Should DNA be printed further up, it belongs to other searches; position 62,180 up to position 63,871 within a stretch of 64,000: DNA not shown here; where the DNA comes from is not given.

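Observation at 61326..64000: Candidate novel synthase-dependent exopolysaccharide system (SDR epimerase + atypical GT2 + secreted TPR)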

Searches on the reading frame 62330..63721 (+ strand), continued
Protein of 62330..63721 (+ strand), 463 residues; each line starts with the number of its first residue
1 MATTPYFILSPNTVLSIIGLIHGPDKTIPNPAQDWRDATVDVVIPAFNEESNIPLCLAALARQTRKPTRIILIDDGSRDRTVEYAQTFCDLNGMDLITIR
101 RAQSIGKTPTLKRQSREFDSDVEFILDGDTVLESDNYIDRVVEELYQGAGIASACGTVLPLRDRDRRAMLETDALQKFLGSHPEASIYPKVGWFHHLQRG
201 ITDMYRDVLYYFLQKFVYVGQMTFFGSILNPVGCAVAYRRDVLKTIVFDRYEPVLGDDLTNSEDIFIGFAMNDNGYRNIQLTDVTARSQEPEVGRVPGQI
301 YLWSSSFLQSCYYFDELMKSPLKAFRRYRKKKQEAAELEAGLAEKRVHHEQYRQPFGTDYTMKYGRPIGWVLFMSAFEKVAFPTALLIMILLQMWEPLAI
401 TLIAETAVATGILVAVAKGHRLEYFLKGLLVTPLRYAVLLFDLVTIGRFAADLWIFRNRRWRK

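Call 63: find_encoding_contigs(protein=P0119, flank=10000, max_places=2)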
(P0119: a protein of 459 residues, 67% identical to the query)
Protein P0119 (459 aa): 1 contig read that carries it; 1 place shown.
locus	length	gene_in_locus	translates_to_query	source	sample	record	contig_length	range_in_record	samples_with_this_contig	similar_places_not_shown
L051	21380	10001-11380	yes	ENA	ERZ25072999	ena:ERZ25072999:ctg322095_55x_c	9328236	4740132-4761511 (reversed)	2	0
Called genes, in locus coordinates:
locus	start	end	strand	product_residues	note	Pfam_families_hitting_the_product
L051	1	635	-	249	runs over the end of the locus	PF13478:XdhC_C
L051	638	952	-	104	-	PF02625:XdhC_CoxI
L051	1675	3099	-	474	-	PF00515:TPR_1 (faint), PF07719:TPR_2 (faint), PF13374:TPR_10 (faint), PF13181:TPR_8 (faint), PF13424:TPR_12 (weak)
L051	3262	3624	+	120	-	-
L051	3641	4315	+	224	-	PF04002:RadC, PF00816:Histone_HNS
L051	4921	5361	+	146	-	PF01329:Pterin_4a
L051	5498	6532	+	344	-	-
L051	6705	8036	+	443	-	-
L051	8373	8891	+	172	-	PF00583:Acetyltransf_1, PF13508:Acetyltransf_7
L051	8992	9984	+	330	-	PF01073:3Beta_HSD, PF01370:Epimerase, PF02719:Polysacc_synt_2 (weak), PF16363:GDP_Man_Dehyd, PF07993:NAD_binding_4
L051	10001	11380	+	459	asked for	PF00535:Glycos_transf_2, PF13641:Glyco_tranf_2_3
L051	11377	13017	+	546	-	PF00515:TPR_1 (faint), PF07719:TPR_2 (faint), PF13174:TPR_6 (faint), PF13428:TPR_14 (faint), PF13432:TPR_16 (faint), PF14559:TPR_19 (faint), PF21197:PgaA_barrel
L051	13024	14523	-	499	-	PF04389:Peptidase_M28, PF01546:Peptidase_M20 (weak)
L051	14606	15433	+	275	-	PF03437:BtpA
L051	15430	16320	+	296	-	PF00294:PfkB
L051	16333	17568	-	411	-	PF00155:Aminotran_1_2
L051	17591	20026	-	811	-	PF12704:MacB_PCD, PF02687:FtsX, PF12704:MacB_PCD, PF02687:FtsX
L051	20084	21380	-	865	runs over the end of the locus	PF00069:Pkinase, PF07714:PK_Tyr_Ser-Thr, PF24885:TPR_NPHP3, PF13424:TPR_12, PF13374:TPR_10, PF13424:TPR_12, PF24885:TPR_NPHP3, PF13424:TPR_12, +17 more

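Call 64: find_encoding_contigs(protein=P0097, flank=10000, max_places=2)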
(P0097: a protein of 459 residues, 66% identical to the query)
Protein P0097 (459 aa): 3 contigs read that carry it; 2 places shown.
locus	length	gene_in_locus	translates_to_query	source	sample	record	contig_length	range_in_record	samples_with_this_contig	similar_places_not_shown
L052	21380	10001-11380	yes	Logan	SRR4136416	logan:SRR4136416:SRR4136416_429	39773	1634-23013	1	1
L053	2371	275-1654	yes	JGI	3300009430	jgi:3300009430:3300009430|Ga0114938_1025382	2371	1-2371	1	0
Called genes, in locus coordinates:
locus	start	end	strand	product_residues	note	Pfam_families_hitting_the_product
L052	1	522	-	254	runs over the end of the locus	PF13353:Fer4_12, PF04055:Radical_SAM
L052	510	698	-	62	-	PF13597:NRDD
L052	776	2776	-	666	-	PF03477:ATP-cone, PF13597:NRDD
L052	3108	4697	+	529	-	PF00072:Response_reg (weak), PF11849:DUF3369, PF01966:HD, PF13487:HD_5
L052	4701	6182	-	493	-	PF03631:Virul_fac_BrkB, PF02082:Rrf2 (weak)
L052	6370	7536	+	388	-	PF00438:S-AdoMet_synt_N, PF02772:S-AdoMet_synt_M, PF02773:S-AdoMet_synt_C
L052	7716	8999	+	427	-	PF03721:UDPG_MGDP_dh_N, PF00984:UDPG_MGDP_dh, PF03720:UDPG_MGDP_dh_C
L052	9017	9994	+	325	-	PF01073:3Beta_HSD, PF01370:Epimerase, PF02719:Polysacc_synt_2, PF16363:GDP_Man_Dehyd, PF07993:NAD_binding_4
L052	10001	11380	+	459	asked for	PF00535:Glycos_transf_2, PF13641:Glyco_tranf_2_3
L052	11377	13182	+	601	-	PF13424:TPR_12 (faint), PF00515:TPR_1 (faint), PF07719:TPR_2 (faint), PF13174:TPR_6 (faint), PF14559:TPR_19, PF13181:TPR_8 (weak), PF13428:TPR_14 (weak), PF21197:PgaA_barrel, +6 more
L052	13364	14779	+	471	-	PF05221:AdoHcyase, PF00670:AdoHcyase_NAD, PF02826:2-Hacid_dh_C (weak)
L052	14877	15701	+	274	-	PF02219:MTHFR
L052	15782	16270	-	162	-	PF05433:Rick_17kDa_Anti (weak), PF13488:Gly-zipper_Omp (weak)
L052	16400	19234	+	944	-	PF13188:PAS_8 (weak), PF08447:PAS_3 (faint), PF13185:GAF_2, PF00989:PAS, PF13188:PAS_8 (weak), PF13426:PAS_9, PF00990:GGDEF, PF00563:EAL, +1 more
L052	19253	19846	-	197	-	PF01242:PTPS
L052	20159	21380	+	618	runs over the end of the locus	PF17297:PEPCK_N, PF00821:PEPCK_GTP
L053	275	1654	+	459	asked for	PF00535:Glycos_transf_2, PF13641:Glyco_tranf_2_3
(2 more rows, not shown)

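Call 66: search_protein_families(library=pfam, proteins=[L001:12796-13707:+, L052:7716-8999:+, L051:8373-8891:+, L051:6705-8036:+, L051:5498-6532:+], max_evalue=1)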
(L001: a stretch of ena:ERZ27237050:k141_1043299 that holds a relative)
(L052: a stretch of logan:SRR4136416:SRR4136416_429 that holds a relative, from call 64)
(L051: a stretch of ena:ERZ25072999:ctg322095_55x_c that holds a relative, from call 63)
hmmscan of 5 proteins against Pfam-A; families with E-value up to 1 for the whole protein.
L001:12796-13707:+ (304 aa): 1 family
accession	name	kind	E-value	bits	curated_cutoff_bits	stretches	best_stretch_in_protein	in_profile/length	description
PF21197.3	PgaA_barrel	-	0.0018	17.9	27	1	131-216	120-204/294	PgaA membrane beta barrel domain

L052:7716-8999:+ (427 aa): 5 families
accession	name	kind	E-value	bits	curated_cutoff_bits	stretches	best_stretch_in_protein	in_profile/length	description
PF03721.20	UDPG_MGDP_dh_N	-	8.9e-29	100.8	27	1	4-176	2-180/187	UDP-glucose/GDP-mannose dehydrogenase family, NAD binding domain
PF00984.24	UDPG_MGDP_dh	-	1.6e-25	89.5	25.4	1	199-287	2-93/94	UDP-glucose/GDP-mannose dehydrogenase family, central domain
PF03720.21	UDPG_MGDP_dh_C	-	2.8e-20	73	30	1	315-410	2-99/103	UDP-glucose/GDP-mannose dehydrogenase family, UDP binding domain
PF03446.21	NAD_binding_2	-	0.0074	16.8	21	1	4-126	1-103/161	NAD binding domain of 6-phosphogluconate dehydrogenase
PF07575.19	Nucleopor_Nup85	-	0.15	11.1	22.1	1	156-209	236-289/557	Nup85 Nucleoporin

L051:8373-8891:+ (172 aa): 4 families
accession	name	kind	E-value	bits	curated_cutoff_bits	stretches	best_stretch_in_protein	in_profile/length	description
PF00583.31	Acetyltransf_1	-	1.1e-08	35.8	20.7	1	28-127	11-116/116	Acetyltransferase (GNAT) family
PF13508.13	Acetyltransf_7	-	2.1e-07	31.6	27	1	48-128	4-83/84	Acetyltransferase (GNAT) domain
PF13673.13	Acetyltransf_10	-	8.4e-05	23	23.6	1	36-129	20-109/128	Acetyltransferase (GNAT) domain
PF13480.13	Acetyltransf_6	-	0.074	13.6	22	1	36-110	60-132/143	Acetyltransferase (GNAT) domain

L051:6705-8036:+ (443 aa): 1 family
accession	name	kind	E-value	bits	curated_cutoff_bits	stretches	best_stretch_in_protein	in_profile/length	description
PF25215.1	HVO_B0008_C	-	0.039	14.3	27.4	1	174-202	14-42/51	HVO_B0008 C-terminal domain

L051:5498-6532:+ (344 aa): 0 families

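Call 67: search_protein_families(library=ncbifam, proteins=[L052:7716-8999:+, L040:823-2103:+, L041:4183-5463:+], max_evalue=1e-20)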
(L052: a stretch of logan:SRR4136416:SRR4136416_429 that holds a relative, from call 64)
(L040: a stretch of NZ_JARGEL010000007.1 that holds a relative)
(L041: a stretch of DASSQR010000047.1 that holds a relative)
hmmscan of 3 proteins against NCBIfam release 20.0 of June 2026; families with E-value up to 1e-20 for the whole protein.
L052:7716-8999:+ (427 aa): 6 families
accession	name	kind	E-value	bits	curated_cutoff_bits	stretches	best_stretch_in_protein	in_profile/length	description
NF011729.0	PRK15182.1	equivalog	7.1e-152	506.1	592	1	4-409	8-413/425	Vi polysaccharide biosynthesis UDP-N-acetylglucosamine C-6 dehydrogenase TviB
TIGR03026.1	NDP-sugDHase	subfamily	4.9e-108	361.5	189.8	1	4-395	2-399/413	nucleotide sugar dehydrogenase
NF040825.1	UDPMaNacDH_Arch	equivalog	2.5e-60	204.5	750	1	4-355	2-353/418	UDP-N-acetyl-D-mannosamine dehydrogenase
NF008286.0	PRK11064.1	equivalog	3.2e-52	177.5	459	1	3-387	4-399/420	UDP-N-acetyl-D-mannosamine dehydrogenase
NF041297.1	UDPGDh_AglM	equivalog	1.2e-41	143.1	670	1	5-379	3-387/429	UDP-glucose 6-dehydrogenase AglM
NF047673.2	TeichurnBiosyTuaD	equivalog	6.9e-27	94.7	700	1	4-367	3-366/439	UDP-glucose 6-dehydrogenase TuaD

L040:823-2103:+ (427 aa): 6 families
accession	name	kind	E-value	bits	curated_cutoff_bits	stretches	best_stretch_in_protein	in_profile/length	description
NF011729.0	PRK15182.1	equivalog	5.8e-141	470.1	592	1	4-394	8-398/425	Vi polysaccharide biosynthesis UDP-N-acetylglucosamine C-6 dehydrogenase TviB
TIGR03026.1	NDP-sugDHase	subfamily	1.8e-109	366.3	189.8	1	4-402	2-405/413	nucleotide sugar dehydrogenase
NF040825.1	UDPMaNacDH_Arch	equivalog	1.1e-57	195.9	750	1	4-387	2-377/418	UDP-N-acetyl-D-mannosamine dehydrogenase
NF008286.0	PRK11064.1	equivalog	5.7e-53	180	459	1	4-397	5-409/420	UDP-N-acetyl-D-mannosamine dehydrogenase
NF041297.1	UDPGDh_AglM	equivalog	2e-37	129.1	670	1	4-398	2-408/429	UDP-glucose 6-dehydrogenase AglM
NF047673.2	TeichurnBiosyTuaD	equivalog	3.1e-24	85.9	700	1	4-423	3-425/439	UDP-glucose 6-dehydrogenase TuaD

L041:4183-5463:+ (427 aa): 6 families
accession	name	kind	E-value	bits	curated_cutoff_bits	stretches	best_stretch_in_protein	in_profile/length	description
NF011729.0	PRK15182.1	equivalog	3.6e-150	500.5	592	1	4-410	8-414/425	Vi polysaccharide biosynthesis UDP-N-acetylglucosamine C-6 dehydrogenase TviB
TIGR03026.1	NDP-sugDHase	subfamily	2.8e-111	372.2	189.8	1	4-408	2-411/413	nucleotide sugar dehydrogenase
NF040825.1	UDPMaNacDH_Arch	equivalog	3.2e-60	204.1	750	1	4-398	2-388/418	UDP-N-acetyl-D-mannosamine dehydrogenase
NF008286.0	PRK11064.1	equivalog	4e-53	180.5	459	1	3-400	4-412/420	UDP-N-acetyl-D-mannosamine dehydrogenase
NF041297.1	UDPGDh_AglM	equivalog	1.1e-38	133.2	670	1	5-398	3-408/429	UDP-glucose 6-dehydrogenase AglM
NF047673.2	TeichurnBiosyTuaD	equivalog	3e-27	95.9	700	1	3-423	2-425/439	UDP-glucose 6-dehydrogenase TuaD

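Call 68: find_encoding_contigs(protein=P0064, flank=8000, max_places=1)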
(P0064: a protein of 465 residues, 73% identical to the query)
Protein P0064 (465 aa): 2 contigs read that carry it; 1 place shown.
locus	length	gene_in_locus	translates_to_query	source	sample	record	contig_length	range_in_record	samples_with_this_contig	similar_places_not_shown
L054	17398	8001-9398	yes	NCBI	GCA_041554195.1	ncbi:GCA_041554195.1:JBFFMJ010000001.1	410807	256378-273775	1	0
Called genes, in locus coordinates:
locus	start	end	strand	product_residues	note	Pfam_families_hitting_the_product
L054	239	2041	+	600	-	PF07715:Plug, PF00593:TonB_dep_Rec_b-barrel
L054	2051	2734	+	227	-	PF03544:TonB_C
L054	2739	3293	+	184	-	PF01923:Cob_adeno_trans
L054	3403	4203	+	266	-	PF01497:Peripla_BP_2 (weak)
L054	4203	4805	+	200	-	PF12557:Co_AT_N, PF02572:CobA_CobO_BtuR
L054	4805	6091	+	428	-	PF01656:CbiA, PF13500:AAA_26 (faint), PF07685:GATase_3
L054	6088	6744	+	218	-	PF00881:Nitroreductase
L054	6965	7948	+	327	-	PF00106:adh_short (weak), PF01073:3Beta_HSD, PF01370:Epimerase, PF02719:Polysacc_synt_2, PF07993:NAD_binding_4, PF16363:GDP_Man_Dehyd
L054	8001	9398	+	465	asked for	PF00535:Glycos_transf_2, PF13641:Glyco_tranf_2_3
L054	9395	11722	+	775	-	PF14559:TPR_19 (weak), PF23914:TPR_CcmH_CycH, PF13432:TPR_16 (weak), PF14559:TPR_19 (weak), PF13371:TPR_9 (weak), PF14559:TPR_19, PF13432:TPR_16 (weak), PF14559:TPR_19 (weak), +10 more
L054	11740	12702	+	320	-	PF01522:Polysacc_deac_1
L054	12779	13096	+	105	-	PF10084:DUF2322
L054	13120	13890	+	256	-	-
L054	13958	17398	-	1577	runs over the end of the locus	PF01869:BcrAD_BadFG, PF09989:DUF2229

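Call 69: find_encoding_contigs(protein=P0085, flank=8000, max_places=1)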
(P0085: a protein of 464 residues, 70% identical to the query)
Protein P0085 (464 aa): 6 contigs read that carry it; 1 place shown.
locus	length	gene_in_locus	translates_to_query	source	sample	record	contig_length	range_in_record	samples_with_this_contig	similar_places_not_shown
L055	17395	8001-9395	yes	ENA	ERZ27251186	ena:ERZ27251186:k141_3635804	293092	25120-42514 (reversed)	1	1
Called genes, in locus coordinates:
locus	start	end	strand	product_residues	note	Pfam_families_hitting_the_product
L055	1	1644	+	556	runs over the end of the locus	PF00005:ABC_tran, PF02463:SMC_N (faint), PF13238:AAA_18 (faint), PF13304:AAA_21 (faint), PF12848:ABC_tran_Xtn, PF00005:ABC_tran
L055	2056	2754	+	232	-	-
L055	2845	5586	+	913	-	PF00690:Cation_ATPase_N, PF00122:E1-E2_ATPase, PF13246:Cation_ATPase, PF00702:Hydrolase, PF08282:Hydrolase_3 (faint), PF00689:Cation_ATPase_C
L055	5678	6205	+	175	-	PF21088:MS_channel_1st, PF00924:MS_channel_2nd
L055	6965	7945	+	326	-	PF01073:3Beta_HSD, PF01370:Epimerase, PF02719:Polysacc_synt_2 (weak), PF16363:GDP_Man_Dehyd, PF07993:NAD_binding_4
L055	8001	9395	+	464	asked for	PF00535:Glycos_transf_2, PF13641:Glyco_tranf_2_3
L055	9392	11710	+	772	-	PF00515:TPR_1 (faint), PF05843:Suf (faint), PF07719:TPR_2 (faint), PF23914:TPR_CcmH_CycH (weak), PF13432:TPR_16 (weak), PF23914:TPR_CcmH_CycH, PF14559:TPR_19 (weak), PF21197:PgaA_barrel (weak), +12 more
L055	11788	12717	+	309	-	PF01522:Polysacc_deac_1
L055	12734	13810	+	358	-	PF00331:Glyco_hydro_10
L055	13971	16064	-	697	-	PF00009:GTP_EFTU, PF03144:GTP_EFTU_D2, PF22042:EF-G_D2, PF14492:EFG_III, PF03764:EFG_IV, PF00679:EFG_C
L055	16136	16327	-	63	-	-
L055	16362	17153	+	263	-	PF01738:DLH, PF12146:Hydrolase_4 (faint), PF00561:Abhydrolase_1 (faint), PF00326:Peptidase_S9 (faint), PF08840:BAAT_C (faint)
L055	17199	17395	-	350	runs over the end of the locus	PF00924:MS_channel_2nd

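Call 70: find_encoding_contigs(protein=P0096, flank=8000, max_places=1)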
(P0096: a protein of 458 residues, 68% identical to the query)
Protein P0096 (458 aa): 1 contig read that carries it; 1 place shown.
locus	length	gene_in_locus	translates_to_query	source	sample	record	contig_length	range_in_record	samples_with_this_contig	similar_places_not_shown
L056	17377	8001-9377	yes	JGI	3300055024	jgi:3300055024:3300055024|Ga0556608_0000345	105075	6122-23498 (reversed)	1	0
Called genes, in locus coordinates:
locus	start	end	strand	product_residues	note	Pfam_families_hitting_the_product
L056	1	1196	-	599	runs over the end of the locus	PF02518:HATPase_c (weak), PF13589:HATPase_c_3, PF01119:DNA_mis_repair, PF08676:MutL_C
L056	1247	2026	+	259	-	PF20567:DUF6776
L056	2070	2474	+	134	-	PF04519:Bactofilin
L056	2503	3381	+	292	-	PF01551:Peptidase_M23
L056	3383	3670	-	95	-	PF07927:HicA_toxin (weak)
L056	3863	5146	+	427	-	PF03721:UDPG_MGDP_dh_N, PF00984:UDPG_MGDP_dh, PF03720:UDPG_MGDP_dh_C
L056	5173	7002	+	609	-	PF13522:GATase_6, PF13537:GATase_7, PF01380:SIS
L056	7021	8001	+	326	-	PF01073:3Beta_HSD, PF01370:Epimerase, PF02719:Polysacc_synt_2, PF16363:GDP_Man_Dehyd, PF07993:NAD_binding_4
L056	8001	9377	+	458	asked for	PF00535:Glycos_transf_2, PF13641:Glyco_tranf_2_3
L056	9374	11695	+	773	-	PF13428:TPR_14 (faint), PF00515:TPR_1 (faint), PF07719:TPR_2 (faint), PF12569:NatA_aux_su (faint), PF13432:TPR_16 (weak), PF14559:TPR_19 (weak), PF23914:TPR_CcmH_CycH, PF14559:TPR_19 (weak), +9 more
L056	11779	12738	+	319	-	PF01522:Polysacc_deac_1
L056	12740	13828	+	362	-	PF00331:Glyco_hydro_10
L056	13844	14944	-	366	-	-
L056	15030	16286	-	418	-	-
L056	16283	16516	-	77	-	PF10006:DUF2249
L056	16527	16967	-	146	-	PF01814:Hemerythrin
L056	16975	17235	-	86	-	PF10006:DUF2249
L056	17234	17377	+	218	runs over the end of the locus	PF05940:NnrS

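Call 71: find_encoding_contigs(protein=P0068, flank=8000, max_places=1)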
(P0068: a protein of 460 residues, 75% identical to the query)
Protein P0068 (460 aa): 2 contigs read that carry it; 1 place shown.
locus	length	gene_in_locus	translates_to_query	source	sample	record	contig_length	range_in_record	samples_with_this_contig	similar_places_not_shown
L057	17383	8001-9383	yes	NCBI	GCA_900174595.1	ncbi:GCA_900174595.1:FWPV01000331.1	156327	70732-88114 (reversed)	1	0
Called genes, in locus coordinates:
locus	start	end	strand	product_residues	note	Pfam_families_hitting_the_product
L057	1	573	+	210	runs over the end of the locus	PF13462:Thioredoxin_4 (weak), PF01323:DSBA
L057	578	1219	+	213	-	PF00072:Response_reg, PF00196:GerE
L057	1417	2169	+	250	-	-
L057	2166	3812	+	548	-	PF02776:TPP_enzyme_N, PF00205:TPP_enzyme_M, PF02775:TPP_enzyme_C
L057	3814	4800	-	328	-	PF08448:PAS_4 (weak), PF00990:GGDEF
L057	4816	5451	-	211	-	PF13690:CheX (faint)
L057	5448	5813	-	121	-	PF00072:Response_reg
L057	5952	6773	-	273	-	PF00142:Fer4_NifH (weak), PF01656:CbiA, PF02374:ArsA_ATPase (weak), PF06564:CBP_BcsQ (weak), PF09140:MipZ (weak), PF10609:ParA (weak), PF13614:AAA_31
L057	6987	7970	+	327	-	PF01073:3Beta_HSD, PF01370:Epimerase, PF02719:Polysacc_synt_2, PF04321:RmlD_sub_bind (weak), PF16363:GDP_Man_Dehyd, PF07993:NAD_binding_4 (weak)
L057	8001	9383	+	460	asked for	PF00535:Glycos_transf_2, PF13641:Glyco_tranf_2_3, PF13632:Glyco_trans_2_3 (faint)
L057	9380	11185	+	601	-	PF13371:TPR_9 (faint), PF00515:TPR_1 (faint), PF07719:TPR_2 (faint), PF13432:TPR_16 (weak), PF14559:TPR_19 (weak), PF13428:TPR_14 (weak), PF13432:TPR_16, PF14559:TPR_19 (weak), +5 more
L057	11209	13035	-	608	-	PF13522:GATase_6, PF13537:GATase_7, PF01380:SIS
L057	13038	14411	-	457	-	PF00483:NTP_transferase, PF01128:IspD (weak), PF12804:NTP_transf_3, PF25087:GMPPB_C, PF25084:LbH_EIF2B, PF00132:Hexapep, PF14602:Hexapep_2 (weak)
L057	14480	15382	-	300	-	PF03976:PPK2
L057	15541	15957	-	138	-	PF02823:ATP-synt_DE_N, PF00401:ATP-synt_DE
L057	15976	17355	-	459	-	PF02874:ATP-synt_ab_N, PF00006:ATP-synt_ab, PF22919:ATP-synt_VA_C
